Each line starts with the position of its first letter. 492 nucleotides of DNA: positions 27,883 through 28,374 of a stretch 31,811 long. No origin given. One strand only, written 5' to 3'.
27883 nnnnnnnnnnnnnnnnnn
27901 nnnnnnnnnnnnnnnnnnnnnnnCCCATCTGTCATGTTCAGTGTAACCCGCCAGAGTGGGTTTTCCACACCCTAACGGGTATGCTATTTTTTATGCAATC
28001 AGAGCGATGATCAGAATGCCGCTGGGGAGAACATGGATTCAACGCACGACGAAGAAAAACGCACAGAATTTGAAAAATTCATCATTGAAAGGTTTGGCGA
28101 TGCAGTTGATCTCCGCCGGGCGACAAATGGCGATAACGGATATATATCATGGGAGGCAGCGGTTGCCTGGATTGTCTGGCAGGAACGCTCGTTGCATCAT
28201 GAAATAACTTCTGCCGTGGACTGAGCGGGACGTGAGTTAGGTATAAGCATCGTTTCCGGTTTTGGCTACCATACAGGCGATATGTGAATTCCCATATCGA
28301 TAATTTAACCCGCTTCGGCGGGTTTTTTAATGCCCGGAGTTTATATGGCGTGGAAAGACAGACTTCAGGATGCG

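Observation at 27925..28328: Promoter-ORF-terminator cassette inserted inside the tail operon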

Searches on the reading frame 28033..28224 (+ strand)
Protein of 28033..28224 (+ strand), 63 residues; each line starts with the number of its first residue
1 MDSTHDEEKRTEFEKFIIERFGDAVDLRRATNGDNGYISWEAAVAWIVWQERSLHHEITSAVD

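Call 14: search_protein_families(library=pfam, proteins=[window:28033-28224:+], max_evalue=0.1)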
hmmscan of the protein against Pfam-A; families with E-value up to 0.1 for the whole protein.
window:28033-28224:+ (63 aa): 0 families

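Call 15: search_protein_families(library=phrogs, proteins=[window:28033-28224:+], max_evalue=0.1)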
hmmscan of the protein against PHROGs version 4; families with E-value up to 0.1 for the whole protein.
window:28033-28224:+ (63 aa): 2 families
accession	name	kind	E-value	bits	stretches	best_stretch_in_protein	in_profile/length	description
phrog_660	-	unknown function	0.00027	22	1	15-55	101-137/193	-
phrog_343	-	unknown function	0.03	15.2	1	7-51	37-80/135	-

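Call 16: find_homologous_proteins(query=window:28033-28224:+, max_evalue=0.01)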
Query window:28033-28224:+ (63 aa): 18 proteins with E <= 0.01 among 18 candidates.
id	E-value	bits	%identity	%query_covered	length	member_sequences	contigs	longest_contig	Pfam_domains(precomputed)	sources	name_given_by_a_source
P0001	7.2e-34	132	95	100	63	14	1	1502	-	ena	-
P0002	3.5e-27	111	85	95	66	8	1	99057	-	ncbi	ncbi:hypothetical protein ACMGOC_004195 [Citrobacter freundii]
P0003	3.9e-27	110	85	95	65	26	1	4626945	-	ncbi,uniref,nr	ncbi:hypothetical protein HV170_09910 [Citrobacter freundii]|uniref:hypothetical protein n=1 Tax=Cit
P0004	9.7e-27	109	83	95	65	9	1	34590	-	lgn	-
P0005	1.9e-26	108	82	95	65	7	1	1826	-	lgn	-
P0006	2.7e-25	105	82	95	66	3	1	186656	-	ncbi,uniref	ncbi:hypothetical protein [Citrobacter braakii]|uniref:hypothetical protein n=1 Tax=Citrobacter braa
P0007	2.2e-23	99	77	95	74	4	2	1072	-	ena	-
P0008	2.7e-23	98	75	97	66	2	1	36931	-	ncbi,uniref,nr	ncbi:hypothetical protein [Citrobacter freundii]|uniref:hypothetical protein n=1 Tax=Citrobacter fre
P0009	4.6e-23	98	77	95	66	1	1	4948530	-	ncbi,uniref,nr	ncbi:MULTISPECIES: hypothetical protein [unclassified Citrobacter]|uniref:hypothetical protein n=1 T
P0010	6.9e-23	97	87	84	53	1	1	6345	-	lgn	-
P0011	2.4e-22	95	77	97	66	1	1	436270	-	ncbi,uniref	ncbi:hypothetical protein [Citrobacter sp. U14242]|uniref:hypothetical protein n=1 Tax=Citrobacter s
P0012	3.3e-22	95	77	94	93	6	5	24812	-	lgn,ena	-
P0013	7.3e-22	94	85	84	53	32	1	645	-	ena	-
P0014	1.3e-21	93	91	75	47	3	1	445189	-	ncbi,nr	ncbi:DNA-binding protein [Citrobacter youngae]|nr:DNA-binding protein [Citrobacter youngae]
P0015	3.0e-21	92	85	84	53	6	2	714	-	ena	-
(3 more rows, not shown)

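Call 17: find_encoding_contigs(protein=P0003, flank=5000, max_places=6)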
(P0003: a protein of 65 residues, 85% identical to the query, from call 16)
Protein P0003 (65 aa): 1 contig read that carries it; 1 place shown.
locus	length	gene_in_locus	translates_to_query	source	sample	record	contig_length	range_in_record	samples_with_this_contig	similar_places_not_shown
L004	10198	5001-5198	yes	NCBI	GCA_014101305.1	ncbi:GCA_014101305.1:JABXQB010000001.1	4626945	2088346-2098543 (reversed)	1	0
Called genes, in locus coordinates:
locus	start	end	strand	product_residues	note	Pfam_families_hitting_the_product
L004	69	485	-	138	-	PF01381:HTH_3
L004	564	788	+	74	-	PF14549:P22_Cro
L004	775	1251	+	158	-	PF06254:YdaT_toxin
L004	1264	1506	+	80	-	PF13973:DUF4222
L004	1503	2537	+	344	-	PF17948:DnaT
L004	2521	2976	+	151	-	PF06992:Phage_lambda_P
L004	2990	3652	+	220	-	PF21476:PF0610-like_N (faint), PF07789:DUF1627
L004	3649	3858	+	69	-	-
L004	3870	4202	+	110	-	-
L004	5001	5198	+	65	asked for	-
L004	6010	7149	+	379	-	PF02463:SMC_N (weak), PF13175:AAA_15, PF00005:ABC_tran (faint), PF13304:AAA_21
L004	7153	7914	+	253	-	PF14491:DUF4435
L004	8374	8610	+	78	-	PF06183:DinI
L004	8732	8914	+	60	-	PF27490:Rem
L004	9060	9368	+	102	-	PF06147:DUF968 (weak), PF16786:RecA_dep_nuc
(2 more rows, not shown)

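Call 18: find_encoding_contigs(protein=P0002, flank=5000, max_places=4)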
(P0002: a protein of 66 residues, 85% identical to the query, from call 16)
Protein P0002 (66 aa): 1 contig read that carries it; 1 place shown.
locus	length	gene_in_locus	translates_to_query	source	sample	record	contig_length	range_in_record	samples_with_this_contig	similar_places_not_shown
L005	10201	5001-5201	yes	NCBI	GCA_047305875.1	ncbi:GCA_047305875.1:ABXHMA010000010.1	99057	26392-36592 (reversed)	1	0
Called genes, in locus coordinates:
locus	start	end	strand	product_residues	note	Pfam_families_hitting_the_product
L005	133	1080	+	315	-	PF17948:DnaT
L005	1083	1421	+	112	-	PF06163:DUF977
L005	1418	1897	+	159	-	-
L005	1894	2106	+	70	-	-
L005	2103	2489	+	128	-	PF13935:Ead_Ea22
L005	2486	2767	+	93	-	-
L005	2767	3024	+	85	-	-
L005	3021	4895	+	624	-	PF00145:DNA_methylase (faint)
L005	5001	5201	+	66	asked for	-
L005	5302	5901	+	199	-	PF07105:DUF1367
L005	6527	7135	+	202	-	PF05766:NinG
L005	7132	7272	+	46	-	PF26818:Phage_YlcG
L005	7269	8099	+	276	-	PF27659:CHP02642 (faint), PF03589:Antiterm, PF00684:DnaJ_CXXCXGXG (faint), PF03589:Antiterm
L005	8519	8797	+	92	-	PF04971:Phage_holin_2_1 (weak), PF16080:Phage_holin_2_3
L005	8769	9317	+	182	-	PF00959:Phage_lysozyme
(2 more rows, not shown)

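Call 19: find_encoding_contigs(protein=P0008, flank=5000, max_places=4)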
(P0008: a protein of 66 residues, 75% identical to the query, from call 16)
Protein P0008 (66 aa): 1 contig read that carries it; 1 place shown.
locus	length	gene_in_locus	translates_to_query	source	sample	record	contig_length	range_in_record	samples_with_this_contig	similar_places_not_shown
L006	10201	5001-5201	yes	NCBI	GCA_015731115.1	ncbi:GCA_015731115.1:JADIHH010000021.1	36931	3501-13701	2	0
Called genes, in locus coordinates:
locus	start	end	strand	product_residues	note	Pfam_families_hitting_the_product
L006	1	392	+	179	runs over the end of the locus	PF06254:YdaT_toxin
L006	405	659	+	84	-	-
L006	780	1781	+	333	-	PF04492:Phage_rep_O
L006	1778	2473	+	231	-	PF06992:Phage_lambda_P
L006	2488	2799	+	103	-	-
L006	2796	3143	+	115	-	PF04447:dATP-dGTP_PPHyd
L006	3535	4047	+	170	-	-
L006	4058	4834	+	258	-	-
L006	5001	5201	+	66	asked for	-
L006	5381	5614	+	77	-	PF06183:DinI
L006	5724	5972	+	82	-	-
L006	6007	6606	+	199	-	PF07105:DUF1367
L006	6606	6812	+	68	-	-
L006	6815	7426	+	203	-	PF05766:NinG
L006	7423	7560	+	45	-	PF26818:Phage_YlcG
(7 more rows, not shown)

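Call 21: find_encoding_contigs(protein=P0001, flank=5000, max_places=6)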
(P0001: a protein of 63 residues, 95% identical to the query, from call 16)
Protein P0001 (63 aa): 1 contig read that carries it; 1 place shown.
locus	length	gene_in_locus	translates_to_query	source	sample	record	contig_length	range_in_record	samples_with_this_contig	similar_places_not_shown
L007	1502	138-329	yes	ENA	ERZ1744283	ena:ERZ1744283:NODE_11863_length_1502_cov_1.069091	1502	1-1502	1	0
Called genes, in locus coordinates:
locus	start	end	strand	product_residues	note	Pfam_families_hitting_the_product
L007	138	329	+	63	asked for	-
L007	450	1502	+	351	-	?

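Call 33: search_solved_structures(query=A3, max_evalue=10)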
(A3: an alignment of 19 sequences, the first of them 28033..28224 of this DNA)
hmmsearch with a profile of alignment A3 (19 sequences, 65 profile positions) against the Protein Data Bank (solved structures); distinct sequences matched with E-value up to 10: 8.
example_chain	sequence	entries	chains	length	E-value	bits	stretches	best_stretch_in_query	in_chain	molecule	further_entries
3jbn_AJ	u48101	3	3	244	0.17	14.9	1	4-33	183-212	60S ribosomal protein eL8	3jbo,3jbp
3j79_J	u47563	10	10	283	0.2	14.6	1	4-33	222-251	60S ribosomal protein eL8 | 60S ribosomal protein L7-3, putative | 60S ribosomal protein L7a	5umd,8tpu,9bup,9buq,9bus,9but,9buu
3w0q_A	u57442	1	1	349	0.48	13.4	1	12-34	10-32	Hygromycin-B 4-O-kinase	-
3w0r_A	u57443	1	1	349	0.48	13.4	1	12-34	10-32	Hygromycin-B 4-O-kinase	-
3w0m_A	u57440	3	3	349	0.48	13.4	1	12-34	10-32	Hygromycin-B 4-O-kinase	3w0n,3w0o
3w0p_A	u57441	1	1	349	0.49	13.4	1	12-34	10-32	Hygromycin-B 4-O-kinase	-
3l77_A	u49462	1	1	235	0.93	12.5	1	8-28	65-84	Short-chain alcohol dehydrogenase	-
3tn7_A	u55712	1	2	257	0.99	12.4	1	8-28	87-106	Short-chain alcohol dehydrogenase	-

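Call 41: predict_structure(alignment_id=A3)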
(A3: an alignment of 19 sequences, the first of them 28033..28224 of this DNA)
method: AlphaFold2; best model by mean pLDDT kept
length: 63 residues; sequences in the alignment: 19
mean_pLDDT: 63.5   pTM: 0.42
mean pLDDT of the five models: 63.5, 63.4, 61.4, 59.7, 55.8
residues with pLDDT >= 90: 0; 70-90: 19; 50-70: 41; < 50: 3
segments of 3 or more residues with pLDDT < 50: none
pLDDT, mean of each block of 10 residues (from residue 1): 63 75 66 55 68 58 51
secondary structure, 60 per line:
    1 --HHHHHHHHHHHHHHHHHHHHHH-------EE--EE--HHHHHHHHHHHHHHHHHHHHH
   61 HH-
elements in order: H3-24 H40-62

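Call 42: search_protein_representatives(alignment_id=A3)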
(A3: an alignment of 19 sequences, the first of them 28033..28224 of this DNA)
Query: 19 sequences, 65 profile positions. Proteins with E-value up to 0.001 (for the whole library): 214; up to 1e-10: 70; up to 1e-30: 1. The best 150 are listed.
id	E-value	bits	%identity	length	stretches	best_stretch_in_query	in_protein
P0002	8.9e-38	143.9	-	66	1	1-64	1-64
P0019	2.3e-16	75.3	-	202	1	8-57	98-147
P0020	3.7e-16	74.7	-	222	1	8-56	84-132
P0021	3.9e-16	74.6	-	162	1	8-54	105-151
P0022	4.1e-16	74.5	-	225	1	8-57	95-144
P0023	1.3e-15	72.9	-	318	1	8-57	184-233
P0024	1.5e-15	72.7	-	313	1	8-59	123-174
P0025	2.1e-15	72.3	-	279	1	8-56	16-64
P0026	2.5e-15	72.0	-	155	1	8-54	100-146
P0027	3.8e-15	71.4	-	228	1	9-57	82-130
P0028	5.0e-15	71.1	-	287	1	8-56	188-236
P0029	9.0e-15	70.2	-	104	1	7-54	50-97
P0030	9.5e-15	70.2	-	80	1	8-54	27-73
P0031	1.0e-14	70.1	-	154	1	4-54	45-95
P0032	1.5e-14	69.6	-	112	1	7-54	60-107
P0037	3.2e-14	68.5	-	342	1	7-56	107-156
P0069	7.2e-12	60.9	-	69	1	7-53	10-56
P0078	1.5e-11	59.9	-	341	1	4-61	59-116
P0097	1.3e-09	53.7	-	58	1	6-52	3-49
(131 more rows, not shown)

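Call 43: search_protein_families(library=pfam, proteins=[P0019, P0020, P0022, P0023, P0024, P0025, P0028, P0037, P0031, P0078], max_evalue=0.01)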
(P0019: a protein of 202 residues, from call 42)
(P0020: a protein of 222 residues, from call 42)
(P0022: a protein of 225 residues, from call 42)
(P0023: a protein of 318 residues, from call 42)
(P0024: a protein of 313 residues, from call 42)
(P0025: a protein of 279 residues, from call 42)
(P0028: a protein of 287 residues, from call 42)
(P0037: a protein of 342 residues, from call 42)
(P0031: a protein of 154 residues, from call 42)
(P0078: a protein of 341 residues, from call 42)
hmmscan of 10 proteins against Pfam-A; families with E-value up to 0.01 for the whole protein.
P0019 (202 aa): 0 families

P0020 (222 aa): 0 families

P0022 (225 aa): 1 family
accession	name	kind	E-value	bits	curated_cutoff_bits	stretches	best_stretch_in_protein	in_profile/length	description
PF04448.17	DUF551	-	9.8e-18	65.2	22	1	154-216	2-68/68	Protein of unknown function (DUF551)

P0023 (318 aa): 1 family
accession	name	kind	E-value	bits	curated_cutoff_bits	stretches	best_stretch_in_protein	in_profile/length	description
PF04448.17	DUF551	-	2.5e-12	47.9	22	1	252-311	1-68/68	Protein of unknown function (DUF551)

P0024 (313 aa): 0 families

P0025 (279 aa): 1 family
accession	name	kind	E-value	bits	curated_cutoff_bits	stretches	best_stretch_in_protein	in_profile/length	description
PF04448.17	DUF551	-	5.1e-12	46.9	22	1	215-276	2-68/68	Protein of unknown function (DUF551)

P0028 (287 aa): 1 family
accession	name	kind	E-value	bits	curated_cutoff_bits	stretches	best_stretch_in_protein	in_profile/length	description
PF13935.11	Ead_Ea22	-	2e-07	32.1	27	1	2-103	2-87/139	Ead/Ea22-like protein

P0037 (342 aa): 1 family
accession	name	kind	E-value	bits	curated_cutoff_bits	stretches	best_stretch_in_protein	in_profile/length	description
PF01155.25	HypA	-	0.0032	17.9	28.9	0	275-309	62-96/112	Hydrogenase/urease nickel incorporation, metallochaperone, hypA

P0031 (154 aa): 0 families

P0078 (341 aa): 0 families
